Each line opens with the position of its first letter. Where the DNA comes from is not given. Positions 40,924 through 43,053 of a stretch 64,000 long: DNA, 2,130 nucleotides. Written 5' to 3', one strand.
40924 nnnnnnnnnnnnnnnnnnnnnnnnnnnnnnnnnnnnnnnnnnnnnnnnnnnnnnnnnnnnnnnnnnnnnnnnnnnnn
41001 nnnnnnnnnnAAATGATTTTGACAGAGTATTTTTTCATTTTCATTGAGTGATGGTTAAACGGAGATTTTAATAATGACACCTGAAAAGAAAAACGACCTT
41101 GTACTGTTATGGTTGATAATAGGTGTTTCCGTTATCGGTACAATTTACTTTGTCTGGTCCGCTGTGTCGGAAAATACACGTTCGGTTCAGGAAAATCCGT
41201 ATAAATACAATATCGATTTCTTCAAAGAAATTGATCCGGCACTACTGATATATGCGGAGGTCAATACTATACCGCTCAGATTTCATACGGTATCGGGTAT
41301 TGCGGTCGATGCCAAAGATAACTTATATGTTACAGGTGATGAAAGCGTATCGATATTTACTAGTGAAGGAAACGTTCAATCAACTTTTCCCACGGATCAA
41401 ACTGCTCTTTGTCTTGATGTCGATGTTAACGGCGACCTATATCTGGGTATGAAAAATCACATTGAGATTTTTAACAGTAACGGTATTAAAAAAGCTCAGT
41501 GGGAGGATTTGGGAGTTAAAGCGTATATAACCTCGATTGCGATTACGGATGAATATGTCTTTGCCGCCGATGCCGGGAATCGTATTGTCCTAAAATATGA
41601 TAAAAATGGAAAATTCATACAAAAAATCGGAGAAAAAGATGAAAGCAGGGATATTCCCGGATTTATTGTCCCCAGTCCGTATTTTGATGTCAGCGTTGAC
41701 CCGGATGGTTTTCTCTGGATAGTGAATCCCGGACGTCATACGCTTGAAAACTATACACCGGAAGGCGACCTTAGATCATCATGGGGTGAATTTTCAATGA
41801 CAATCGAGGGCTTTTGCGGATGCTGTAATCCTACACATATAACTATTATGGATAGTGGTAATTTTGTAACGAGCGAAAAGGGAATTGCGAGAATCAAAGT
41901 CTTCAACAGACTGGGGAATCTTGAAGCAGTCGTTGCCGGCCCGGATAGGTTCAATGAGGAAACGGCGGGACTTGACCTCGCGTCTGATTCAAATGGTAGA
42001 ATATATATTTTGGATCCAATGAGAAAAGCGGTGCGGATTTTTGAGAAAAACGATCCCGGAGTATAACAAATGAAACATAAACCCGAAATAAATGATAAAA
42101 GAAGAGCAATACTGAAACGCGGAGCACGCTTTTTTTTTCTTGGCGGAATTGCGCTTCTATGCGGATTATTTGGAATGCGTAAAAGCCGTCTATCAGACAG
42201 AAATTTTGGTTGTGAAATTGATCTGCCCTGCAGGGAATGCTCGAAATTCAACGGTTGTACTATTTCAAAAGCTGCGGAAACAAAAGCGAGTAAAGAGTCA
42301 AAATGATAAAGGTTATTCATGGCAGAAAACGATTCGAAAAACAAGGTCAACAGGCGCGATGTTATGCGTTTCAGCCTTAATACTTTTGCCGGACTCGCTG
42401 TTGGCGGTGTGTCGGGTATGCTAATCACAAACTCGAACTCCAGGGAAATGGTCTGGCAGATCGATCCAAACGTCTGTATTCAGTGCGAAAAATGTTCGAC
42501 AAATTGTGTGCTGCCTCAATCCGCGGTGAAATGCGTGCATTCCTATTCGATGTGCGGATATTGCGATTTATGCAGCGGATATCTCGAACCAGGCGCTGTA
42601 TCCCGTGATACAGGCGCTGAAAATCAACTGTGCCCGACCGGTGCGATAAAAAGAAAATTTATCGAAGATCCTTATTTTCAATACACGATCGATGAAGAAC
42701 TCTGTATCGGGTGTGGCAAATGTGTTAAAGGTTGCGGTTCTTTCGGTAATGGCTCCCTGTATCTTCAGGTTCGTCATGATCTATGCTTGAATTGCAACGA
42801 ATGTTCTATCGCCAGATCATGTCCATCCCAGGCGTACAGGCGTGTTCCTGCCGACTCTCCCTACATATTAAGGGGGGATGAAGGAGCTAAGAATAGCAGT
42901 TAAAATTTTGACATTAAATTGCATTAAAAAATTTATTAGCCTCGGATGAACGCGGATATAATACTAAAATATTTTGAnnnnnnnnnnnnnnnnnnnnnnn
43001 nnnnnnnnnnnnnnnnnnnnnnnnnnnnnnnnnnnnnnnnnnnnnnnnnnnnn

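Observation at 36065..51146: Beta-propeller-rich envelope gene cluster wired to a NapG/NapH-like ferredoxin pair and an NAD(P)H-oxidising Fe-S flavoprotein pair, with no recognisable terminal reductase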

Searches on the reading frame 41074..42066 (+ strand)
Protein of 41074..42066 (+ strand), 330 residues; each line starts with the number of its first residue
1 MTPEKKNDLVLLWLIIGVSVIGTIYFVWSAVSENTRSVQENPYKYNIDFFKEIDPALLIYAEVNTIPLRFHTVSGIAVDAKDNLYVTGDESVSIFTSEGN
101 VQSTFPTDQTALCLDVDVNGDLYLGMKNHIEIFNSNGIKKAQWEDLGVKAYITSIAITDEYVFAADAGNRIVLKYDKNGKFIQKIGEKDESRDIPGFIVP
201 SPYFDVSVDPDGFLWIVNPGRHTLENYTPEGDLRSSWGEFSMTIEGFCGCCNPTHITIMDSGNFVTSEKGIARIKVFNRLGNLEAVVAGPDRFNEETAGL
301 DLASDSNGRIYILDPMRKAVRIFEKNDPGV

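Call 4: search_protein_families(library=pfam, proteins=[window:41074-42066:+], max_evalue=0.01)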
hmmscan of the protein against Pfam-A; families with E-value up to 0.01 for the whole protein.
window:41074-42066:+ (330 aa): 6 families
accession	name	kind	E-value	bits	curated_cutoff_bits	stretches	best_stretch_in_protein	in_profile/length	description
PF01436.27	NHL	-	1.1e-08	35.1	20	0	301-314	6-19/28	NHL repeat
PF07494.17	Reg_prop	-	4e-05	23.8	20.4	0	202-217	6-21/24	Two component regulator propeller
PF08450.18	SGL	-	0.00086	19.4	26.3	0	75-114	188-232/246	SMP-30/Gluconolactonase/LRE-like region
PF06739.17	SBBP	-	0.0015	18.9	20.5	0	73-89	15-31/38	Beta-propeller repeat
PF05751.16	FixH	-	0.0017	18.8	23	1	10-54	10-54/150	FixH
PF17170.10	DUF5128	-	0.0092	15.6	22.9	0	151-187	45-81/321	6-bladed beta-propeller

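Call 5: search_protein_families(library=ncbifam, proteins=[window:41074-42066:+], max_evalue=0.01)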
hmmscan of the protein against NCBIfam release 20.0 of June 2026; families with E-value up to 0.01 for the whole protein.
window:41074-42066:+ (330 aa): 4 families
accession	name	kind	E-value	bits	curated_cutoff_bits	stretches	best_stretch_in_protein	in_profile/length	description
NF035926.1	scyF_NHL_VPEP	equivalog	7.1e-13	48.4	350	1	160-326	114-276/376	scytonemin biosynthesis PEP-CTERM protein ScyF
NF047780.1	LIC12708_fam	subfamily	6.3e-05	22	150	0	126-192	42-99/391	LIC_12708 family protein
NF033206.1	ScyE_fam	subfamily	0.00035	20.2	80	0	148-181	138-171/333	ScyD/ScyE family protein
NF047494.1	Lepto_SBBP_lipo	equivalog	0.0049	15.6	400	0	72-94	130-152/466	SBBP repeat beta-propeller lipoprotein, LipL53 family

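Call 59: find_homologous_proteins(query=window:41074-42066:+, max_evalue=1e-10)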
Query window:41074-42066:+ (330 aa): 4924 proteins with E <= 1e-10 among 6077 candidates; the best 120 are listed.
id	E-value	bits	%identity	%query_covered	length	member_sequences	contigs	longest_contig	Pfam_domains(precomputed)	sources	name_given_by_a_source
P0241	1.7e-222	756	100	100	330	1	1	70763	PF01436.28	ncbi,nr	ncbi:MAG: NHL repeat-containing protein [Candidatus Latescibacteria bacterium]|nr:NHL repeat-contain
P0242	2.1e-172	591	76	100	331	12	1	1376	PF01436.28,PF06739.18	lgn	-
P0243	2.1e-171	588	74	100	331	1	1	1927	PF01436.28,PF06739.18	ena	-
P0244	3.2e-161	554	71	100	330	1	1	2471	PF01436.28,PF06739.18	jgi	-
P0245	1.5e-152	526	68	100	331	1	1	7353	PF01436.28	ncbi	ncbi:hypothetical protein ACFL1R_11820 [Candidatus Latescibacterota bacterium]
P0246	1.8e-150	519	68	100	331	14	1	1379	PF01436.28,PF06739.18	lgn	-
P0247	5.0e-150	518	66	100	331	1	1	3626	PF07494.18,PF01436.28,PF08450.19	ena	-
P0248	1.1e-149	516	66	100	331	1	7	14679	PF01436.28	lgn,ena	-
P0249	1.0e-148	513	66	100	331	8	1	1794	PF01436.28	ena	-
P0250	2.4e-146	505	65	100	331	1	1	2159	PF01436.28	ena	-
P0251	2.5e-146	505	67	98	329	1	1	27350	PF01436.28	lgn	-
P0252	2.7e-146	505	66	98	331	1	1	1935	PF07494.18,PF01436.28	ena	-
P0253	2.9e-146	505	67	99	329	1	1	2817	PF01436.28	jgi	-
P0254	7.2e-145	501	67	93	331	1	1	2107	PF01436.28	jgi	-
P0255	3.7e-144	498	65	99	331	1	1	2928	PF01436.28,PF06739.18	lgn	-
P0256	7.9e-144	497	64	100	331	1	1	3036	PF07494.18,PF01436.28,PF06739.18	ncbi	ncbi:MAG: NHL repeat-containing protein [Candidatus Latescibacterota bacterium]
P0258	8.3e-143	494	66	98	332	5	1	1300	PF01436.28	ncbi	-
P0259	2.8e-142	492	63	100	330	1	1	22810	PF01436.28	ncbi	ncbi:hypothetical protein ACFL47_06980 [Candidatus Latescibacterota bacterium]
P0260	5.5e-141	488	65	99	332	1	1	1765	PF01436.28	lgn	-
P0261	9.1e-141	487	65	100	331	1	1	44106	PF01436.28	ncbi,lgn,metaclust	metaclust:status=active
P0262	9.5e-141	487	65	100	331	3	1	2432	PF07494.18,PF01436.28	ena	-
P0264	3.9e-139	482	64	99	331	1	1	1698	PF07494.18,PF01436.28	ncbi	-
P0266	8.7e-139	481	62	99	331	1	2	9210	PF07494.18,PF01436.28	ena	-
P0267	4.2e-137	475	63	98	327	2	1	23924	PF01436.28,PF08450.19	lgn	-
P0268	4.6e-137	475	63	100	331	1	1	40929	PF01436.28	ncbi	ncbi:hypothetical protein ACFL4V_00300 [Candidatus Latescibacterota bacterium]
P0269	5.5e-137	475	61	100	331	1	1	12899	PF01436.28,PF08450.19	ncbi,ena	-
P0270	2.0e-136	473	61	99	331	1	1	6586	PF01436.28,PF06739.18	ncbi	-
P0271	3.2e-136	472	63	98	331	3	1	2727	PF01436.28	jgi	-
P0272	3.6e-136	472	64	99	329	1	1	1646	PF07494.18,PF01436.28,PF06739.18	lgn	-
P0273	4.5e-135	468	63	99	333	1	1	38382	PF01436.28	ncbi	ncbi:hypothetical protein ACFL6K_03395 [Candidatus Latescibacterota bacterium]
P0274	2.5e-133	463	61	98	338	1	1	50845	PF01436.28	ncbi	ncbi:hypothetical protein ACFL6L_01665 [candidate division KSB1 bacterium]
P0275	3.2e-133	462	61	98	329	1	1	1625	PF01436.28,PF08450.19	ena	-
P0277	5.2e-132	458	59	99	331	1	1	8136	PF07494.18,PF01436.28,PF08450.19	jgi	jgi:sugar lactone lactonase YvrE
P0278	8.2e-132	458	62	97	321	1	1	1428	PF01436.28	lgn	-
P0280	3.0e-129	449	62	92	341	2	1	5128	PF01436.28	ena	-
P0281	5.2e-129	448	60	99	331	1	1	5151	PF01436.28,PF06739.18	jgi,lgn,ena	-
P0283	5.7e-129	448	60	97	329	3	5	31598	PF01436.28,PF08450.19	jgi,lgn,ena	-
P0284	6.6e-129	448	60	97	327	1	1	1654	PF01436.28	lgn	-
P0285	1.9e-128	447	65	88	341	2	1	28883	PF07494.18,PF01436.28,PF06739.18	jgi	jgi:hypothetical protein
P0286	3.1e-128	446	60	97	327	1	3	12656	PF01436.28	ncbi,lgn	-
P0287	8.2e-128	445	59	97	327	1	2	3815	PF01436.28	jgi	-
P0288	8.9e-128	444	59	97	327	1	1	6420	PF01436.28,PF08450.19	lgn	-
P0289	1.3e-127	444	58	99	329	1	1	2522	PF07494.18,PF01436.28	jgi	jgi:hypothetical protein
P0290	1.6e-127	444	60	95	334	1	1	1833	PF01436.28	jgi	jgi:hypothetical protein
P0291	2.2e-127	443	59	98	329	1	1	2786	PF01436.28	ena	-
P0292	2.6e-127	443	58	99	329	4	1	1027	PF07494.18,PF01436.28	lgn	-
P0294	6.8e-127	442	59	97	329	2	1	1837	PF07494.18,PF01436.28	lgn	-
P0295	3.1e-126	439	59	96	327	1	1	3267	PF01436.28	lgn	-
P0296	4.2e-126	439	58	97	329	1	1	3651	PF01436.28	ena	-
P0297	4.8e-126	439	58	98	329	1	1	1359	PF01436.28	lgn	-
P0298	5.1e-126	439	59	98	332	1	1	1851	PF01436.28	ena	-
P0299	6.6e-126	438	58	97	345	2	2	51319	PF01436.28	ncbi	-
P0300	6.9e-126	438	58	99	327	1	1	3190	PF07494.18,PF01436.28,PF08450.19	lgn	-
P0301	1.9e-125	437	58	98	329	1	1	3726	PF07494.18,PF01436.28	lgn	-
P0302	2.2e-125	437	58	99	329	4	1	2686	PF01436.28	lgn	-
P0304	3.9e-125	436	58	97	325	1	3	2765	PF01436.28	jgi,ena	-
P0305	4.3e-125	436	59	94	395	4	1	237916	PF01436.28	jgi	jgi:hypothetical protein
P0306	4.5e-125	436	59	92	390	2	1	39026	PF01436.28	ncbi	ncbi:MAG: NHL repeat-containing protein, partial [Candidatus Aminicenantes bacterium]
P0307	4.7e-125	435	58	99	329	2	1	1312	PF01436.28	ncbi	-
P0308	5.0e-125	435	58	99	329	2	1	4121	PF07494.18,PF01436.28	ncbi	-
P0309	6.4e-125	435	60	98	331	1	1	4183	PF07494.18,PF01436.28,PF06739.18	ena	-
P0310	6.7e-125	435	58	99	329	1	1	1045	PF01436.28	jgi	-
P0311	7.8e-125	435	58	99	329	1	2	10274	PF01436.28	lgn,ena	-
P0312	8.3e-125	435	59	97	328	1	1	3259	PF01436.28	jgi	jgi:hypothetical protein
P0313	1.0e-124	434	60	94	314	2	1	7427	PF07494.18,PF01436.28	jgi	-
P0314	1.2e-124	434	57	98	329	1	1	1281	PF01436.28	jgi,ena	-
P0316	2.3e-124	433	58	98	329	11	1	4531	PF01436.28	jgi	jgi:hypothetical protein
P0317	2.5e-124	433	59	97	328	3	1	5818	PF01436.28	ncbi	-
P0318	2.7e-124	433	57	98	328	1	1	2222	PF07494.18,PF01436.28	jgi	jgi:ligand-binding sensor domain-containing protein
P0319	3.7e-124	433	64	88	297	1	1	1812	PF01436.28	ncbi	-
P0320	4.1e-124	432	59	96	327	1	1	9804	PF01436.28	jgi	-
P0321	5.8e-124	432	59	96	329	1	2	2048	PF01436.28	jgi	jgi:sugar lactone lactonase YvrE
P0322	8.2e-124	431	58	98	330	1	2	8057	PF01436.28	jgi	-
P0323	9.1e-124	431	57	98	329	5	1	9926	PF01436.28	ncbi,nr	ncbi:MAG: hypothetical protein GQ536_09575 [Candidatus Aminicenantes bacterium]|nr:hypothetical prot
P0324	2.1e-123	430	57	94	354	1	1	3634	PF07494.18,PF01436.28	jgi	jgi:hypothetical protein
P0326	2.4e-123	430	58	98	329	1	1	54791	PF07494.18,PF01436.28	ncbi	ncbi:NHL repeat-containing protein [candidate division KSB1 bacterium]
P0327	5.8e-123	429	56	98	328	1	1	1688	PF01436.28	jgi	jgi:hypothetical protein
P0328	9.0e-123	428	56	99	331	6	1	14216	PF07494.18,PF01436.28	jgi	-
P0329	9.7e-123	428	58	97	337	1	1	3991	PF01436.28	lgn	-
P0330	1.8e-122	427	57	99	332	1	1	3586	PF01436.28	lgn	-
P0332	2.2e-122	427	58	98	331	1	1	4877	PF01436.28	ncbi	ncbi:NHL repeat-containing protein [candidate division KSB1 bacterium]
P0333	2.5e-122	427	55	98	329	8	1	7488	PF07494.18,PF01436.28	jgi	-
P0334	2.7e-122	426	56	98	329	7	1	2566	PF01436.28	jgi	jgi:hypothetical protein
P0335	3.4e-122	426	57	98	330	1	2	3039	PF01436.28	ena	-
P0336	3.9e-122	426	55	98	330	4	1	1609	PF01436.28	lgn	-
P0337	7.1e-122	425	58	98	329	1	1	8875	PF01436.28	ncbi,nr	ncbi:MAG: hypothetical protein GY863_08185 [bacterium]|nr:hypothetical protein [bacterium]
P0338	1.2e-121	424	57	98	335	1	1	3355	PF01436.28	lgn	-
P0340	1.7e-121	424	55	98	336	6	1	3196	PF01436.28,PF08450.19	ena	-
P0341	1.8e-121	424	57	93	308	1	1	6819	PF07494.18,PF01436.28,PF06739.18,PF08450.19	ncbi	-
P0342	2.1e-121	423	57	97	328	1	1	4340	PF01436.28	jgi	jgi:sugar lactone lactonase YvrE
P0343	2.3e-121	423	56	97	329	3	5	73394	PF01436.28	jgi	jgi:hypothetical protein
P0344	2.4e-121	423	59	99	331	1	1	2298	PF01436.28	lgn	-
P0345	2.5e-121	423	56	98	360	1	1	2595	PF01436.28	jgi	jgi:hypothetical protein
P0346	2.6e-121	423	57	98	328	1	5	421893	PF07494.18,PF01436.28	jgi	-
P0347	3.6e-121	423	58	91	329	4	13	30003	PF01436.28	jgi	jgi:hypothetical protein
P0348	4.8e-121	422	56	97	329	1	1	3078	PF01436.28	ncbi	-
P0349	5.2e-121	422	57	98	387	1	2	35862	PF07494.18,PF01436.28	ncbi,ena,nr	ncbi:MAG: NHL repeat-containing protein [Candidatus Aminicenantes bacterium]|nr:NHL repeat-containin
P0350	9.7e-121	421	58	97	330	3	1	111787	PF01436.28,PF06739.18,PF08450.19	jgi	jgi:hypothetical protein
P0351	1.2e-120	421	58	98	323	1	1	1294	PF01436.28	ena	-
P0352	1.5e-120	421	58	92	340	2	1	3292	PF01436.28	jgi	jgi:hypothetical protein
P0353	1.5e-120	421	55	98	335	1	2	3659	PF07494.18,PF01436.28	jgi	-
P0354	2.1e-120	420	57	97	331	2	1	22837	PF01436.28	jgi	-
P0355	2.3e-120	420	56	97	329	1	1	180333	PF01436.28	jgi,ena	-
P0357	4.9e-120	419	56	98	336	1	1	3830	PF01436.28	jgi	jgi:hypothetical protein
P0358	8.0e-120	418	54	98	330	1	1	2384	PF07494.18,PF01436.28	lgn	-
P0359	1.1e-119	418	56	96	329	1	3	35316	PF07494.18,PF01436.28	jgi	jgi:hypothetical protein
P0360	1.6e-119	417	56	98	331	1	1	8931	PF01436.28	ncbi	-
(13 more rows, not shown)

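Call 66: predict_structure(alignment_id=A3)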
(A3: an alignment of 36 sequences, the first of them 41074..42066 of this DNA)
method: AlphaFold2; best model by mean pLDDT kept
length: 330 residues; sequences in the alignment: 36
mean_pLDDT: 84.9   pTM: 0.79
mean pLDDT of the five models: 84.9, 84.5, 83.7, 83.6, 82.2
residues with pLDDT >= 90: 184; 70-90: 99; 50-70: 28; < 50: 19
segments of 3 or more residues with pLDDT < 50: 1-3, 36-41, 241-247
pLDDT, mean of each block of 10 residues (from residue 1): 55 83 80 52 60 85 94 94 96 93 94 96 97 95 95 96 95 96 88 74 90 89 86 75 42 86 87 87 88 84 94 95 78
secondary structure, 60 per line:
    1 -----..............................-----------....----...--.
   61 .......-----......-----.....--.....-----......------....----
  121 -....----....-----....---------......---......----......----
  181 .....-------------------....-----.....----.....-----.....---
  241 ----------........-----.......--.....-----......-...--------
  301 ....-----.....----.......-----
elements in order: H6-35 H47-50 E60-67 E73-78 E84-88 E91-95 E101-106 E113-116 E122-125 E130-133 E139-142 E152-157 E161-166 E171-176 E181-185 E205-208 E214-218 E223-227 E233-237 E251-258 E264-270 E273-277 E283-288 E301-304 E310-314 E319-325

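Call 68: fold_search(model_id=the predicted structure, library=pdb)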
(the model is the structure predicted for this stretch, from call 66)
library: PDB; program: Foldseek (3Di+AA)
matches with E <= 10: 1804; with E <= 0.001: 1392
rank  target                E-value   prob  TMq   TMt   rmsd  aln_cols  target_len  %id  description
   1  7b2r_A                5.9e-17  1.00  0.68  0.81   3.4       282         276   18  Crystal structure of NHL domain of TRIM2 (released 2021-01-13)
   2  7b2r_B                6.9e-17  1.00  0.68  0.81   3.3       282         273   18  Crystal structure of NHL domain of TRIM2 (released 2021-01-13)
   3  7qrv_B                7.3e-17  1.00  0.69  0.82   3.1       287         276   18  Crystal structure of NHL domain of TRIM2 (full C-terminal) (released 2022-05-04)
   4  7qrv_A                1.1e-16  1.00  0.68  0.80   3.6       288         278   17  Crystal structure of NHL domain of TRIM2 (full C-terminal) (released 2022-05-04)
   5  7qrv_D                1.4e-16  1.00  0.69  0.81   3.4       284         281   18  Crystal structure of NHL domain of TRIM2 (full C-terminal) (released 2022-05-04)
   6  6d69                  2.3e-16  1.00  0.68  0.76   3.5       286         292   18  Crystal Structure of the NHL Repeat Region of D. melanogaster Thin (released 2019-04-24)
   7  7qrw                  2.3e-16  1.00  0.68  0.81   3.4       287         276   18  Crystal structure of NHL domain of TRIM3 (released 2022-05-04)
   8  7b96_A                5.2e-16  1.00  0.70  0.81   3.0       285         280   18  NHL domain of human TRIM2 (released 2022-01-12)
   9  6xg7                  1.2e-15  1.00  0.68  0.77   3.1       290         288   18  1.3 A Resolution Structure of the of the NHL Repeat Region of D. melanogaster Thin (released 2020-12-16)
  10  5ex7_A                8.2e-15  1.00  0.62  0.74   4.5       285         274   16  Crystal structure of Brat NHL domain in complex with an 8-nt hunchback mRNA (released 2015-12-09)
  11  1q7f_B                9.6e-15  1.00  0.65  0.75   4.8       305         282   17  Brain Tumor NHL domain (released 2003-10-21)
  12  4zlr_B                2.5e-14  1.00  0.64  0.75   4.4       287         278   17  Structure of the Brat-NHL domain bound to consensus RNA motif (released 2015-11-11)
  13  4zlr_A                4.2e-14  1.00  0.67  0.79   3.4       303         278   16  Structure of the Brat-NHL domain bound to consensus RNA motif (released 2015-11-11)
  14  1q7f_A                2.3e-13  1.00  0.64  0.75   3.7       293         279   16  Brain Tumor NHL domain (released 2003-10-21)
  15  7zpw_A                2.4e-13  1.00  0.63  0.81   3.4       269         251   20  Crystal structure of Pizza6-TSK-TSH with Silicotungstic Acid (STA) polyoxometalate (released 2023-05-10)
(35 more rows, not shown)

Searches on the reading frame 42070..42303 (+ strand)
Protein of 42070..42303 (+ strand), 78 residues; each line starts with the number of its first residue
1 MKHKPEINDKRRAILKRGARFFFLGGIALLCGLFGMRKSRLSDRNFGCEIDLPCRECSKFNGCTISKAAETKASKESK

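Call 51: search_protein_families(library=pfam, proteins=[window:42070-42303:+], max_evalue=10)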
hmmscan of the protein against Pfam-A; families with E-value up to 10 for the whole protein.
seq(78 aa): 0 families

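Call 52: search_protein_families(library=ncbifam, proteins=[window:42070-42303:+], max_evalue=10)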
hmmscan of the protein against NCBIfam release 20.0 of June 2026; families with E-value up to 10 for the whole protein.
seq(78 aa): 0 families

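Call 65: search_protein_representatives(protein=window:42070-42303:+)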
Query: 78 residues. Proteins with E-value up to 0.001 (for the whole library): 44; up to 1e-10: 4; up to 1e-30: 1. The best 44 are listed.
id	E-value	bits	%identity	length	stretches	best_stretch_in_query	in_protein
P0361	5.9e-46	169.2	100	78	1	1-78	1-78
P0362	1.2e-13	66.6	49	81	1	1-73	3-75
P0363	4.2e-13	64.9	47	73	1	3-72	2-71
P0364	6.1e-11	58.0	45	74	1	1-69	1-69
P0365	9.1e-10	54.3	38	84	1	3-76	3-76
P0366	1.1e-09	54.0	44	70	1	10-75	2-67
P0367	2.3e-09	53.0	44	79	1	10-70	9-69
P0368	2.7e-08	49.6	39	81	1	8-74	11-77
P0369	5.3e-08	48.7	44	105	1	10-73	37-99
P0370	7.1e-08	48.3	41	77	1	8-73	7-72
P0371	1.5e-07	47.2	42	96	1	3-74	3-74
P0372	2.3e-07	46.7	36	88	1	7-73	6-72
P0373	2.5e-07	46.5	45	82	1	9-73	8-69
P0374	4.8e-07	45.6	40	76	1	10-72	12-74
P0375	5.7e-07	45.4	36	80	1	4-75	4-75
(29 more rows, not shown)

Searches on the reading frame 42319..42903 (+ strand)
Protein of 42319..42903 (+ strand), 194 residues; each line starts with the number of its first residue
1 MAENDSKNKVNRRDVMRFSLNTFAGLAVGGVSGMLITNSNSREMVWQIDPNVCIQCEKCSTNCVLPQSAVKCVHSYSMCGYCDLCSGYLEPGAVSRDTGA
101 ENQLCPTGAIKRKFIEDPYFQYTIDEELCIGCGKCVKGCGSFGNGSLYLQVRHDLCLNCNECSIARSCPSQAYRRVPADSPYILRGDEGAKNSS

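Call 4: search_protein_families(library=pfam, proteins=[window:42319-42903:+], max_evalue=0.01)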
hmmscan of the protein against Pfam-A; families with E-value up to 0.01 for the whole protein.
window:42319-42903:+ (194 aa): 9 families
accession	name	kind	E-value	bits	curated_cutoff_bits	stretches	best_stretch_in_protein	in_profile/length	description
PF12837.12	Fer4_6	-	2e-09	37.3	25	1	123-139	3-19/24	4Fe-4S binding domain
PF12838.12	Fer4_7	-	2.1e-08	34.9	27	1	105-139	12-48/52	4Fe-4S dicluster domain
PF00037.32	Fer4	-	3.1e-07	30.4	21.1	1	122-139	1-18/24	4Fe-4S binding domain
PF13237.11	Fer4_10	-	2.1e-06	28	25.5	1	123-139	3-19/53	4Fe-4S dicluster domain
PF14697.11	Fer4_21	-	2.1e-05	25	35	1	123-170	2-53/59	4Fe-4S dicluster domain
PF13187.11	Fer4_9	-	6.9e-05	23.2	27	0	104-140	11-48/52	4Fe-4S dicluster domain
PF25160.1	LdpA_Fe-S-bd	-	0.00034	20.8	27.6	1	103-139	11-38/49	LdpA Fe-S cluster-binding domain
PF12797.12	Fer4_2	-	0.00082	19.6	24.5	1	123-139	4-20/22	4Fe-4S binding domain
PF12800.12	Fer4_4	-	0.0062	17.3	24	1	127-139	2-14/17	4Fe-4S binding domain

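Call 5: search_protein_families(library=ncbifam, proteins=[window:42319-42903:+], max_evalue=0.01)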
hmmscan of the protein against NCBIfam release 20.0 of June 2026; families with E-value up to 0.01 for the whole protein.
window:42319-42903:+ (194 aa): 14 families
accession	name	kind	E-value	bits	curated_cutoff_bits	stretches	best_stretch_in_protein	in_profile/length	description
NF058577.1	FdxA_fam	equivalog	1.1e-06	28.7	65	1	99-139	13-48/52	4Fe-4S ferredoxin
NF003475.0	PRK05113.1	equivalog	3.9e-06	26.9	203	1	123-172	109-159/190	electron transport complex subunit RsxB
TIGR02936.1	fdxN_nitrog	equivalog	8.1e-06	25.9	80.55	1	118-140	12-34/91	ferredoxin III, nif-specific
TIGR03287.1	methan_mark_16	hypoth_equivalog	3.5e-05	22.5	363.95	0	150-175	298-323/391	methanogenesis marker 16 metalloprotein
TIGR02066.1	dsrB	equivalog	7.8e-05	21.8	341.5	1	103-142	191-229/341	dissimilatory-type sulfite reductase subunit beta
NF007012.0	PRK09476.1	equivalog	0.00017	20.9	269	0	120-139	177-196/254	ferredoxin-type protein NapG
TIGR02951.1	DMSO_dmsB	equivalog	0.00018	21.5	214.1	1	103-139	74-107/161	DMSO/selenate family reductase complex B subunit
TIGR01944.1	rnfB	subfamily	0.0002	20.9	68.7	1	123-177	109-164/190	RnfABCDGE type electron transport complex subunit B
TIGR02912.1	sulfite_red_C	equivalog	0.00021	20.4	324.1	1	124-178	166-223/314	sulfite reductase subunit C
NF007382.0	PRK09898.1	equivalog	0.00026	20.6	213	1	103-174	133-199/208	ferredoxin-like protein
TIGR04105.1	FeFe_hydrog_B1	subfamily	0.0017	17.1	450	1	76-139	141-200/462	monomeric [FeFe] hydrogenase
NF005415.0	PRK06991.1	equivalog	0.0023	17.6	281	0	116-171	74-130/284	electron transport complex subunit RsxB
NF009945.0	PRK13409.1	equivalog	0.004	15.9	469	1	103-139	23-61/592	ribosome biogenesis/translation initiation ATPase RLI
TIGR03336.1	IOR_alpha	equivalog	0.0069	14.7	650.9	1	115-172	538-594/595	indolepyruvate ferredoxin oxidoreductase subunit alpha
